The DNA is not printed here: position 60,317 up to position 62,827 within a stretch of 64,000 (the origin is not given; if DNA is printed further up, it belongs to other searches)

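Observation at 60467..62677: Intact bacterial-type UvrC excinuclease encoded in a eukaryotic nuclear context with a targeting-peptide-like extension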

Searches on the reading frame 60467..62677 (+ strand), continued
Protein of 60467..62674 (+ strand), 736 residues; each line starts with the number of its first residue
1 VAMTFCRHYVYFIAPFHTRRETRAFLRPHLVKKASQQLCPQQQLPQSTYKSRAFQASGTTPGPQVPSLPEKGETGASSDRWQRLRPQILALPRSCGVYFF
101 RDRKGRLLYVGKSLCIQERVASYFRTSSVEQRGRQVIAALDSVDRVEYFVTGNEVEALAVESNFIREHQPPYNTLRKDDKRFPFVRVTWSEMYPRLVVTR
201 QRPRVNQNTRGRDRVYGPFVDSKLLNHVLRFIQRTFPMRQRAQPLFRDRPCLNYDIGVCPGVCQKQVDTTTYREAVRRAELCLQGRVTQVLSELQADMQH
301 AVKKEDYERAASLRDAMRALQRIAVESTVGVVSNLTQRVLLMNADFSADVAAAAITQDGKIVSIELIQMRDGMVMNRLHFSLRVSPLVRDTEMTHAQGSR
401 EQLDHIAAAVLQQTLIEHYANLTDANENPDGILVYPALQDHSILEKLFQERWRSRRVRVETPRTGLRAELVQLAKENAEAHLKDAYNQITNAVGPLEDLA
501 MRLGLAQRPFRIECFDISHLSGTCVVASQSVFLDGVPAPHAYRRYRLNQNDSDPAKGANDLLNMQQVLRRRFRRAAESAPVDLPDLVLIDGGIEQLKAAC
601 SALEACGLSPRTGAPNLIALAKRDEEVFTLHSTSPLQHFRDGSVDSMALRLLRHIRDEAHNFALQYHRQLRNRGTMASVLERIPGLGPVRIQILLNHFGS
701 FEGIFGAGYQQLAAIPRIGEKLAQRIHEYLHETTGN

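Call 6: find_homologous_proteins(query=window:60467-62674:+, max_evalue=1e-10)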
Query window:60467-62674:+ (736 aa): 137 proteins with E <= 1e-10 among 8000 candidates; the best 120 are listed.
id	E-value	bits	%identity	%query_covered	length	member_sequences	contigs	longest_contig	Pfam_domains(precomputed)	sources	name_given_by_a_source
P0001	0.0e+0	1653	99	100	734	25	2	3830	PF12826.14,PF27096.1,PF14520.13,PF02151.26,PF01541.31,PF22920.3,PF08459.18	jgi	jgi:excinuclease ABC subunit C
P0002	0.0e+0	1044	64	99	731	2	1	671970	PF12826.14,PF27096.1,PF14520.13,PF02151.26,PF01541.31,PF22920.3,PF08459.18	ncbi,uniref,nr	ncbi:hypothetical protein F1559_003661 [Cyanidiococcus yangmingshanensis]|uniref:Excinuclease ABC su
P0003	5.4e-290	982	64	91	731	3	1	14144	PF12826.14,PF27096.1,PF14520.13,PF02151.26,PF01541.31,PF22920.3,PF08459.18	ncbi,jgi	jgi:excinuclease ABC subunit C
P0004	2.3e-128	448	41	87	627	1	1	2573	PF12826.14,PF27096.1,PF14520.13,PF02151.26,PF01541.31,PF22920.3,PF08459.18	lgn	-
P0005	1.0e-125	439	38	88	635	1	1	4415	PF12826.14,PF27096.1,PF14520.13,PF02151.26,PF01541.31,PF22920.3,PF08459.18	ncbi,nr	ncbi:MAG: excinuclease ABC subunit UvrC [Coleofasciculus sp. S288]|nr:excinuclease ABC subunit UvrC 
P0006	1.5e-125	438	38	88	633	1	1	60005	PF12826.14,PF27096.1,PF14520.13,PF02151.26,PF01541.31,PF22920.3,PF08459.18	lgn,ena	-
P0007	2.2e-124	434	38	88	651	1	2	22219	PF12826.14,PF27096.1,PF14520.13,PF02151.26,PF01541.31,PF22920.3,PF08459.18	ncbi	-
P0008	8.7e-124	432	37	89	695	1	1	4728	PF12826.14,PF27096.1,PF14520.13,PF02151.26,PF01541.31,PF22920.3,PF08459.18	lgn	-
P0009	9.5e-124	432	38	89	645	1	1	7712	PF12826.14,PF27096.1,PF14520.13,PF02151.26,PF01541.31,PF22920.3,PF08459.18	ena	-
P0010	1.3e-123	432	39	90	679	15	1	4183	PF12826.14,PF27096.1,PF14520.13,PF02151.26,PF01541.31,PF22920.3,PF08459.18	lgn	-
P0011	2.6e-123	431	38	88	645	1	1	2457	PF12826.14,PF27096.1,PF14520.13,PF02151.26,PF01541.31,PF22920.3,PF08459.18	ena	-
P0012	2.6e-123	431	38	88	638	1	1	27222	PF12826.14,PF27096.1,PF14520.13,PF02151.26,PF01541.31,PF22920.3,PF08459.18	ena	-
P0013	1.3e-121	425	38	91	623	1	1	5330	PF12826.14,PF27096.1,PF14520.13,PF02151.26,PF01541.31,PF22920.3,PF08459.18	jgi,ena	jgi:excinuclease ABC subunit C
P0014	1.9e-121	425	38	91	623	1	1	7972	PF12826.14,PF27096.1,PF14520.13,PF02151.26,PF01541.31,PF22920.3,PF08459.18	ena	-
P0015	1.7e-120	422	38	88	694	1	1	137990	PF12826.14,PF27096.1,PF14520.13,PF02151.26,PF01541.31,PF22920.3,PF08459.18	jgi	jgi:excinuclease ABC subunit C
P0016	1.7e-120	422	38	91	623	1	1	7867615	PF12826.14,PF27096.1,PF14520.13,PF02151.26,PF01541.31,PF22920.3,PF08459.18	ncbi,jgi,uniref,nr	ncbi:MAG: excinuclease ABC subunit UvrC [Woronichinia naegeliana WA131]|jgi:excinuclease ABC subunit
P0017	2.8e-120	421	37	88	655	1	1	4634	PF12826.14,PF27096.1,PF14520.13,PF02151.26,PF01541.31,PF22920.3,PF08459.18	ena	-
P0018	3.0e-120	421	37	88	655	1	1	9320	PF12826.14,PF27096.1,PF14520.13,PF02151.26,PF01541.31,PF22920.3,PF08459.18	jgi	jgi:excinuclease ABC subunit C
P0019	3.4e-120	421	37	88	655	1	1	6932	PF12826.14,PF27096.1,PF14520.13,PF02151.26,PF01541.31,PF22920.3,PF08459.18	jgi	-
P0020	4.1e-120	420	37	88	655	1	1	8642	PF12826.14,PF27096.1,PF14520.13,PF02151.26,PF01541.31,PF22920.3,PF08459.18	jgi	-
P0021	4.5e-120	420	37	89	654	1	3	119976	PF12826.14,PF27096.1,PF14520.13,PF02151.26,PF01541.31,PF22920.3,PF08459.18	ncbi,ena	ncbi:MAG TPA: excinuclease ABC subunit UvrC [Coleofasciculaceae cyanobacterium]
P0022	4.5e-120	420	37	89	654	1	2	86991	PF12826.14,PF27096.1,PF14520.13,PF02151.26,PF01541.31,PF22920.3,PF08459.18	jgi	jgi:excinuclease ABC subunit C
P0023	4.7e-120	420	37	88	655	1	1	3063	PF12826.14,PF27096.1,PF14520.13,PF02151.26,PF01541.31,PF22920.3,PF08459.18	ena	-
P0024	4.9e-120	420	37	88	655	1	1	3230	PF12826.14,PF27096.1,PF14520.13,PF02151.26,PF01541.31,PF22920.3,PF08459.18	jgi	-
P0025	5.0e-120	420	37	89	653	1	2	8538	PF12826.14,PF27096.1,PF14520.13,PF02151.26,PF01541.31,PF22920.3,PF08459.18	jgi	jgi:excinuclease ABC subunit C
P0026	7.1e-120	420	37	88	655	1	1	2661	PF12826.14,PF27096.1,PF14520.13,PF02151.26,PF01541.31,PF22920.3,PF08459.18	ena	-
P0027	7.8e-120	419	38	88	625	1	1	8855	PF12826.14,PF27096.1,PF14520.13,PF02151.26,PF01541.31,PF22920.3,PF08459.18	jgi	jgi:excinuclease ABC subunit C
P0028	8.1e-120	419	37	88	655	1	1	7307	PF12826.14,PF27096.1,PF14520.13,PF02151.26,PF01541.31,PF22920.3,PF08459.18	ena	-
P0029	1.6e-119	418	36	88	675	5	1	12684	PF12826.14,PF27096.1,PF14520.13,PF02151.26,PF01541.31,PF22920.3,PF08459.18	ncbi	-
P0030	1.8e-119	418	37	89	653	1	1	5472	PF12826.14,PF27096.1,PF14520.13,PF02151.26,PF01541.31,PF22920.3,PF08459.18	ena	-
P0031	2.1e-119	418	39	88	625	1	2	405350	PF12826.14,PF27096.1,PF14520.13,PF02151.26,PF01541.31,PF22920.3,PF08459.18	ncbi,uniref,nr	ncbi:excinuclease ABC subunit UvrC [Anabaena sp. UHCC 0253]|uniref:excinuclease ABC subunit UvrC n=1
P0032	3.4e-119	417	38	86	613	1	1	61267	PF12826.14,PF27096.1,PF14520.13,PF02151.26,PF01541.31,PF22920.3,PF08459.18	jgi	jgi:excinuclease ABC subunit C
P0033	3.7e-119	417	39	89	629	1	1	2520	PF12826.14,PF27096.1,PF14520.13,PF02151.26,PF01541.31,PF22920.3,PF08459.18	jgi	jgi:excinuclease ABC subunit C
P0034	4.1e-119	417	38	88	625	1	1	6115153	PF12826.14,PF27096.1,PF14520.13,PF02151.26,PF01541.31,PF22920.3,PF08459.18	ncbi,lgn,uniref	ncbi:excinuclease ABC subunit UvrC [Anabaena azotica]|uniref:excinuclease ABC subunit UvrC n=1 Tax=A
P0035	5.7e-119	417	36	91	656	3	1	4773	PF12826.14,PF27096.1,PF14520.13,PF02151.26,PF01541.31,PF22920.3,PF08459.18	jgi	-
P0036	6.0e-119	416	38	88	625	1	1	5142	PF12826.14,PF27096.1,PF14520.13,PF02151.26,PF01541.31,PF22920.3,PF08459.18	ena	-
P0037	7.5e-119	416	38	88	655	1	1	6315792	PF12826.14,PF27096.1,PF14520.13,PF02151.26,PF01541.31,PF22920.3,PF08459.18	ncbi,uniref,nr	ncbi:excinuclease ABC subunit UvrC [Chroococcidiopsis thermalis]|uniref:UvrABC system protein C n=1 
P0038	9.5e-119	416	38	88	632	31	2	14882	PF12826.14,PF27096.1,PF14520.13,PF02151.26,PF01541.31,PF22920.3,PF08459.18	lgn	-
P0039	9.5e-119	416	39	88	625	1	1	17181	PF12826.14,PF27096.1,PF14520.13,PF02151.26,PF01541.31,PF22920.3,PF08459.18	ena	-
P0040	1.1e-118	416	38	88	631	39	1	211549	PF12826.14,PF27096.1,PF14520.13,PF02151.26,PF01541.31,PF22920.3,PF08459.18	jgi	-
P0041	1.4e-118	415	38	87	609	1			PF12826.14,PF27096.1,PF14520.13,PF02151.26,PF01541.31,PF22920.3,PF08459.18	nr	nr:excinuclease ABC subunit UvrC [Anabaena catenula]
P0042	1.4e-118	415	38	88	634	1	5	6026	PF12826.14,PF27096.1,PF14520.13,PF02151.26,PF01541.31,PF22920.3,PF08459.18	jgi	jgi:excinuclease ABC subunit C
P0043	1.6e-118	415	38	88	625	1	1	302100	PF12826.14,PF27096.1,PF14520.13,PF02151.26,PF01541.31,PF22920.3,PF08459.18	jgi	-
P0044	1.7e-118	415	38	88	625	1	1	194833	PF12826.14,PF27096.1,PF14520.13,PF02151.26,PF01541.31,PF22920.3,PF08459.18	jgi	jgi:excinuclease ABC subunit C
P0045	1.7e-118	415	39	89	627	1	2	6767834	PF12826.14,PF27096.1,PF14520.13,PF02151.26,PF01541.31,PF22920.3,PF08459.18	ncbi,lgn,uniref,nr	ncbi:excinuclease ABC subunit UvrC [Calothrix sp. PCC 6303]|uniref:excinuclease ABC subunit UvrC n=1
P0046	1.9e-118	415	38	88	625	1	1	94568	PF12826.14,PF27096.1,PF14520.13,PF02151.26,PF01541.31,PF22920.3,PF08459.18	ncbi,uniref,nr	ncbi:excinuclease ABC subunit UvrC [Anabaena lutea]|uniref:UvrABC system protein C n=1 Tax=Anabaena 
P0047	1.9e-118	415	38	88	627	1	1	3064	PF12826.14,PF27096.1,PF14520.13,PF02151.26,PF01541.31,PF22920.3,PF08459.18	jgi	jgi:excinuclease ABC subunit C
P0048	2.2e-118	415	37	88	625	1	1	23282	PF12826.14,PF27096.1,PF14520.13,PF02151.26,PF01541.31,PF22920.3,PF08459.18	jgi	jgi:excinuclease ABC subunit C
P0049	2.5e-118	414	37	88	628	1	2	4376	PF12826.14,PF27096.1,PF14520.13,PF02151.26,PF01541.31,PF22920.3,PF08459.18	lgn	-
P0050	2.7e-118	414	37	88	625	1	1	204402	PF12826.14,PF27096.1,PF14520.13,PF02151.26,PF01541.31,PF22920.3,PF08459.18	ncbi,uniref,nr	ncbi:excinuclease ABC subunit UvrC [Microcoleus sp. FACHB-SPT15]|uniref:excinuclease ABC subunit Uvr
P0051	4.9e-118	413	38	88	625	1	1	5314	PF12826.14,PF27096.1,PF14520.13,PF02151.26,PF01541.31,PF22920.3,PF08459.18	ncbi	-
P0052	5.2e-118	413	37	88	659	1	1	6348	PF12826.14,PF27096.1,PF14520.13,PF02151.26,PF01541.31,PF22920.3,PF08459.18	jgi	jgi:excinuclease ABC subunit C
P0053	5.5e-118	413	37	88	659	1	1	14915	PF12826.14,PF27096.1,PF14520.13,PF02151.26,PF01541.31,PF22920.3,PF08459.18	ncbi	ncbi:MAG TPA: excinuclease ABC subunit UvrC [Chroococcales cyanobacterium]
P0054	5.5e-118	413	37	88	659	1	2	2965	PF12826.14,PF27096.1,PF14520.13,PF02151.26,PF01541.31,PF22920.3,PF08459.18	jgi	jgi:excinuclease ABC subunit C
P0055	5.7e-118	413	37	88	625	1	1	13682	PF12826.14,PF27096.1,PF14520.13,PF02151.26,PF01541.31,PF22920.3,PF08459.18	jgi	jgi:excinuclease ABC subunit C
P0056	6.6e-118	413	38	88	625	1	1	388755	PF12826.14,PF27096.1,PF14520.13,PF02151.26,PF01541.31,PF22920.3,PF08459.18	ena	-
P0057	6.6e-118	413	38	88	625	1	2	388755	PF12826.14,PF27096.1,PF14520.13,PF02151.26,PF01541.31,PF22920.3,PF08459.18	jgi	jgi:excinuclease ABC subunit C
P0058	9.5e-118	412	39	88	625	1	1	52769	PF12826.14,PF27096.1,PF14520.13,PF02151.26,PF01541.31,PF22920.3,PF08459.18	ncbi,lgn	ncbi:MAG: excinuclease ABC subunit UvrC [Coleofasciculaceae cyanobacterium]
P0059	9.5e-118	412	38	88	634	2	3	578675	PF12826.14,PF27096.1,PF14520.13,PF02151.26,PF01541.31,PF22920.3,PF08459.18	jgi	jgi:excinuclease ABC subunit C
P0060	1.1e-117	412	38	88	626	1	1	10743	PF12826.14,PF27096.1,PF14520.13,PF02151.26,PF01541.31,PF22920.3,PF08459.18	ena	-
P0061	1.4e-117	412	38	88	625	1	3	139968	PF12826.14,PF27096.1,PF14520.13,PF02151.26,PF01541.31,PF22920.3,PF08459.18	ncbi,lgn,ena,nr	ncbi:MAG TPA: excinuclease ABC subunit C [Cyanobacteria bacterium UBA8543]|nr:excinuclease ABC subun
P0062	1.5e-117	412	37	89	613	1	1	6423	PF12826.14,PF27096.1,PF14520.13,PF02151.26,PF01541.31,PF22920.3,PF08459.18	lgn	-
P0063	1.5e-117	412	38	88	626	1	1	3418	PF12826.14,PF27096.1,PF14520.13,PF02151.26,PF01541.31,PF22920.3,PF08459.18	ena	-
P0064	1.5e-117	412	37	89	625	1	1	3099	PF12826.14,PF27096.1,PF14520.13,PF02151.26,PF01541.31,PF22920.3,PF08459.18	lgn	-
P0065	1.6e-117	412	37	88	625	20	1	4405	PF12826.14,PF27096.1,PF14520.13,PF02151.26,PF01541.31,PF22920.3,PF08459.18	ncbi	-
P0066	1.8e-117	412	39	88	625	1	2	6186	PF12826.14,PF27096.1,PF14520.13,PF02151.26,PF01541.31,PF22920.3,PF08459.18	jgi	jgi:excinuclease ABC subunit C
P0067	2.1e-117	411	37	88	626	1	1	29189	PF12826.14,PF27096.1,PF14520.13,PF02151.26,PF01541.31,PF22920.3,PF08459.18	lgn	-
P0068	4.1e-117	410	37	88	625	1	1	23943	PF12826.14,PF27096.1,PF14520.13,PF02151.26,PF01541.31,PF22920.3,PF08459.18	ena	-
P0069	4.7e-117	410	37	88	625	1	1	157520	PF12826.14,PF27096.1,PF14520.13,PF02151.26,PF01541.31,PF22920.3,PF08459.18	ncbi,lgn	-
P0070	5.5e-117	410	38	90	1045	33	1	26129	PF12826.14,PF27096.1,PF14520.13,PF02151.26,PF01541.31,PF22920.3,PF00633.30,PF08459.18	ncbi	-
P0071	5.5e-117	410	37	91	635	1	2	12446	PF12826.14,PF27096.1,PF14520.13,PF02151.26,PF01541.31,PF22920.3,PF08459.18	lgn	-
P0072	6.5e-117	410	37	88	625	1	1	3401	PF12826.14,PF27096.1,PF14520.13,PF02151.26,PF01541.31,PF22920.3,PF08459.18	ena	-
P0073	7.2e-117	410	36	88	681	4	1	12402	PF12826.14,PF27096.1,PF14520.13,PF02151.26,PF01541.31,PF22920.3,PF08459.18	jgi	jgi:excinuclease ABC subunit C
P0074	8.1e-117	409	37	88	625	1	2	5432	PF12826.14,PF27096.1,PF14520.13,PF02151.26,PF01541.31,PF22920.3,PF08459.18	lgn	-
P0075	8.2e-117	409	38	88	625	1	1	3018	PF12826.14,PF27096.1,PF14520.13,PF02151.26,PF01541.31,PF22920.3,PF08459.18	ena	-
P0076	8.4e-117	409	38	88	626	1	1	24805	PF12826.14,PF27096.1,PF14520.13,PF02151.26,PF01541.31,PF22920.3,PF08459.18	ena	-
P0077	1.7e-116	408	38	88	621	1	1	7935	PF12826.14,PF27096.1,PF14520.13,PF02151.26,PF01541.31,PF22920.3,PF08459.18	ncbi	-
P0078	2.0e-116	408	37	88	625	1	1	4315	PF12826.14,PF27096.1,PF14520.13,PF02151.26,PF01541.31,PF22920.3,PF08459.18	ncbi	-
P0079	2.0e-116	408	37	88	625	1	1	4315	PF12826.14,PF27096.1,PF14520.13,PF02151.26,PF01541.31,PF22920.3,PF08459.18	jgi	jgi:excinuclease ABC subunit C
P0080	2.5e-116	408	37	88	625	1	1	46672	PF12826.14,PF27096.1,PF14520.13,PF02151.26,PF01541.31,PF22920.3,PF08459.18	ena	-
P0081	2.5e-116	408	37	88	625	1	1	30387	PF12826.14,PF27096.1,PF14520.13,PF02151.26,PF01541.31,PF22920.3,PF08459.18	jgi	jgi:excinuclease ABC subunit C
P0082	2.9e-116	408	38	88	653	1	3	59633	PF12826.14,PF27096.1,PF14520.13,PF02151.26,PF01541.31,PF22920.3,PF00633.30,PF08459.18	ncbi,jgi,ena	-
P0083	3.0e-116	408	38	88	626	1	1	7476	PF12826.14,PF27096.1,PF14520.13,PF02151.26,PF01541.31,PF22920.3,PF08459.18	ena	-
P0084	3.3e-116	407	37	88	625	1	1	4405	PF12826.14,PF27096.1,PF14520.13,PF02151.26,PF01541.31,PF22920.3,PF08459.18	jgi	jgi:excinuclease ABC subunit C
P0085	3.5e-116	407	37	88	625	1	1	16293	PF12826.14,PF27096.1,PF14520.13,PF02151.26,PF01541.31,PF22920.3,PF08459.18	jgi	-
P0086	3.6e-116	407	37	88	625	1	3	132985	PF12826.14,PF27096.1,PF14520.13,PF02151.26,PF01541.31,PF22920.3,PF08459.18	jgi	jgi:excinuclease ABC subunit C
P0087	5.0e-116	407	37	88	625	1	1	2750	PF12826.14,PF27096.1,PF14520.13,PF02151.26,PF01541.31,PF22920.3,PF08459.18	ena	-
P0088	5.2e-116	407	38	88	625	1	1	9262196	PF12826.14,PF27096.1,PF14520.13,PF02151.26,PF01541.31,PF22920.3,PF08459.18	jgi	jgi:excinuclease ABC subunit C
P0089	5.4e-116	407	37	89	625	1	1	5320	PF12826.14,PF27096.1,PF14520.13,PF02151.26,PF01541.31,PF22920.3,PF08459.18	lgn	-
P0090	7.5e-116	406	37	88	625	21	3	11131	PF12826.14,PF27096.1,PF14520.13,PF02151.26,PF01541.31,PF22920.3,PF08459.18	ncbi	-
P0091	8.4e-116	406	36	88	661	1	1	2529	PF12826.14,PF27096.1,PF14520.13,PF02151.26,PF01541.31,PF22920.3,PF08459.18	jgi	jgi:excinuclease ABC subunit C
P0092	8.5e-116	406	37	88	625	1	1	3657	PF12826.14,PF27096.1,PF14520.13,PF02151.26,PF01541.31,PF22920.3,PF08459.18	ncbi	-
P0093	8.5e-116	406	37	88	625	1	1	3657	PF12826.14,PF27096.1,PF14520.13,PF02151.26,PF01541.31,PF22920.3,PF08459.18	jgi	jgi:excinuclease ABC subunit C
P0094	1.3e-115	405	37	88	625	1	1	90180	PF12826.14,PF27096.1,PF14520.13,PF02151.26,PF01541.31,PF22920.3,PF08459.18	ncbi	ncbi:MAG: excinuclease ABC subunit UvrC [Potamolinea sp.]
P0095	1.3e-115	405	37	88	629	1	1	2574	PF12826.14,PF27096.1,PF14520.13,PF02151.26,PF01541.31,PF22920.3,PF08459.18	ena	-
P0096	1.3e-115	405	37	89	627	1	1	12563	PF12826.14,PF27096.1,PF14520.13,PF02151.26,PF01541.31,PF22920.3,PF08459.18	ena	-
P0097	3.7e-115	404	37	88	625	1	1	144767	PF12826.14,PF27096.1,PF14520.13,PF02151.26,PF01541.31,PF22920.3,PF08459.18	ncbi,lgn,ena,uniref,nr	ncbi:MAG: excinuclease ABC subunit UvrC [Symplocastrum torsivum CPER-KK1]|uniref:UvrABC system prote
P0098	3.7e-115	404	37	88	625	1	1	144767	PF12826.14,PF27096.1,PF14520.13,PF02151.26,PF01541.31,PF22920.3,PF08459.18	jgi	jgi:excinuclease ABC subunit C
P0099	7.0e-115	403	37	88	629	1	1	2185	PF12826.14,PF27096.1,PF14520.13,PF02151.26,PF01541.31,PF22920.3,PF08459.18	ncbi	-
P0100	7.0e-115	403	37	88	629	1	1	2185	PF12826.14,PF27096.1,PF14520.13,PF02151.26,PF01541.31,PF22920.3,PF08459.18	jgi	jgi:excinuclease ABC subunit C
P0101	1.7e-114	402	38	88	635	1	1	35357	PF12826.14,PF27096.1,PF14520.13,PF02151.26,PF01541.31,PF22920.3,PF08459.18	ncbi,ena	ncbi:MAG TPA: excinuclease ABC subunit UvrC [Waterburya sp.]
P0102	1.8e-114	402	38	88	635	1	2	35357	PF12826.14,PF27096.1,PF14520.13,PF02151.26,PF01541.31,PF22920.3,PF08459.18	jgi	jgi:excinuclease ABC subunit C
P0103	5.3e-114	400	37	88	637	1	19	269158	PF12826.14,PF27096.1,PF14520.13,PF02151.26,PF01541.31,PF22920.3,PF08459.18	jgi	jgi:excinuclease ABC subunit C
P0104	9.5e-113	396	36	88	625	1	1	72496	PF12826.14,PF27096.1,PF14520.13,PF02151.26,PF01541.31,PF22920.3,PF08459.18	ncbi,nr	ncbi:excinuclease ABC subunit UvrC [Microcoleus sp. FACHB-53]|nr:excinuclease ABC subunit UvrC [Micr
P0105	1.1e-112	396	36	88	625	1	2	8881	PF12826.14,PF27096.1,PF14520.13,PF02151.26,PF01541.31,PF22920.3,PF08459.18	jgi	jgi:excinuclease ABC subunit C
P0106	2.6e-112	395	37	88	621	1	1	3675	PF12826.14,PF27096.1,PF14520.13,PF02151.26,PF01541.31,PF22920.3,PF08459.18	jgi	-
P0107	2.9e-112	394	37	88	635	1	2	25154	PF12826.14,PF27096.1,PF14520.13,PF02151.26,PF01541.31,PF22920.3,PF08459.18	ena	-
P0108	1.7e-111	392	37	85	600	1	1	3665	PF27096.1,PF02151.26,PF01541.31,PF22920.3,PF08459.18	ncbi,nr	ncbi:MAG TPA: excinuclease ABC subunit C, partial [Cyanobacteria bacterium UBA8553]|nr:excinuclease 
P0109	2.3e-111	391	37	86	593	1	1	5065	PF12826.14,PF27096.1,PF14520.13,PF02151.26,PF01541.31,PF22920.3,PF08459.18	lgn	-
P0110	2.4e-105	372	34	89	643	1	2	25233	PF12826.14,PF27096.1,PF14520.13,PF02151.26,PF01541.31,PF22920.3,PF08459.18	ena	-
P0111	1.8e-104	369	37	78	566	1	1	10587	PF12826.14,PF27096.1,PF14520.13,PF02151.26,PF22920.3,PF08459.18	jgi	jgi:excinuclease ABC subunit C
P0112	1.4e-102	362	35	88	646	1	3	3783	PF12826.14,PF27096.1,PF14520.13,PF02151.26,PF01541.31,PF22920.3,PF08459.18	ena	-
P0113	2.6e-88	315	37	63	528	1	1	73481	PF27096.1,PF02151.26,PF01541.31,PF22920.3,PF08459.18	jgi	jgi:excinuclease ABC subunit C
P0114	3.2e-88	315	37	67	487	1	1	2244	PF27096.1,PF02151.26,PF01541.31,PF22920.3,PF08459.18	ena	-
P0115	2.0e-87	312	36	70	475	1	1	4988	PF27096.1,PF02151.26,PF22920.3,PF08459.18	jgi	-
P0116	7.3e-80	287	34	88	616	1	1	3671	PF27096.1,PF14520.13,PF02151.26,PF01541.31,PF22920.3,PF08459.18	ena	-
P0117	1.8e-79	286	34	88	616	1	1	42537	PF27096.1,PF14520.13,PF02151.26,PF01541.31,PF22920.3,PF08459.18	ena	-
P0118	9.0e-79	284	36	58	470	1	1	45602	PF27096.1,PF02151.26,PF22920.3,PF08459.18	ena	-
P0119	3.2e-78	282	33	87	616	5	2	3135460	PF12826.14,PF27096.1,PF14520.13,PF02151.26,PF01541.31,PF22920.3,PF08459.18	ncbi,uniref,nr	ncbi:UvrABC system protein C [Deinococcus aetherius]|uniref:UvrABC system protein C n=1 Tax=Deinococ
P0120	2.0e-76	276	32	86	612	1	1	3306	PF12826.14,PF27096.1,PF14520.13,PF02151.26,PF01541.31,PF22920.3,PF00633.30,PF08459.18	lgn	-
